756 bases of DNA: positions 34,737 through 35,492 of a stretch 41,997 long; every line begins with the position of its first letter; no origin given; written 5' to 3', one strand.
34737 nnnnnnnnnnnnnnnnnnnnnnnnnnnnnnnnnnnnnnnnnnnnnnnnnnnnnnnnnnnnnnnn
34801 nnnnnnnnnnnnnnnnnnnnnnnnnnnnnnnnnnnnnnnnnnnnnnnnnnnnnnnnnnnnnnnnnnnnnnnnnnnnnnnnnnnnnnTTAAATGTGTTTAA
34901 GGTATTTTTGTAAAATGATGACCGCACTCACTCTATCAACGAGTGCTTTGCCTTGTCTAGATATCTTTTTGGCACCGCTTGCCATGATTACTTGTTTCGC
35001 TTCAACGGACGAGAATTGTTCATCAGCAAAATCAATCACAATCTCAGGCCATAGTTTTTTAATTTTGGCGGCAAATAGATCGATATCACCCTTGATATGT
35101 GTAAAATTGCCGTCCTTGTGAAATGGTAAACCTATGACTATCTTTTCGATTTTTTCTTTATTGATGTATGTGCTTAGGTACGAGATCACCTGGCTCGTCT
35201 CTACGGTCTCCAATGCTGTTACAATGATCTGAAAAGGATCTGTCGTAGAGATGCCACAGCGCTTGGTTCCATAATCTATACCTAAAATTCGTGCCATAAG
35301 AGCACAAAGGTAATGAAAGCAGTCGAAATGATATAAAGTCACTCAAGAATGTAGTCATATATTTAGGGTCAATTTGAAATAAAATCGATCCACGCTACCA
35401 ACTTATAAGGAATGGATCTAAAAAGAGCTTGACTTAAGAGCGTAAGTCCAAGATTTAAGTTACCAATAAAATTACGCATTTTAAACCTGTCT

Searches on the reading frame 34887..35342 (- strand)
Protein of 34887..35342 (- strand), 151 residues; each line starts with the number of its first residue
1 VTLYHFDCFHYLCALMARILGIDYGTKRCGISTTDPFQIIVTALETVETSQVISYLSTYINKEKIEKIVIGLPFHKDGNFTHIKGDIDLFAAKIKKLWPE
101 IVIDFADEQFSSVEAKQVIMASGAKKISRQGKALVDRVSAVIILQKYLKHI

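Call 16: search_protein_families(library=pfam, proteins=[window:34887-35342:-], max_evalue=0.001)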
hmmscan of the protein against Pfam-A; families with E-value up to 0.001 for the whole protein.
window:34887-35342:- (151 aa): 1 family
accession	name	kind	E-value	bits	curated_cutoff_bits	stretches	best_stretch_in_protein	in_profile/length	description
PF03652.20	RuvX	-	6.5e-31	107.9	29.2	1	18-149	2-133/134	Holliday junction resolvase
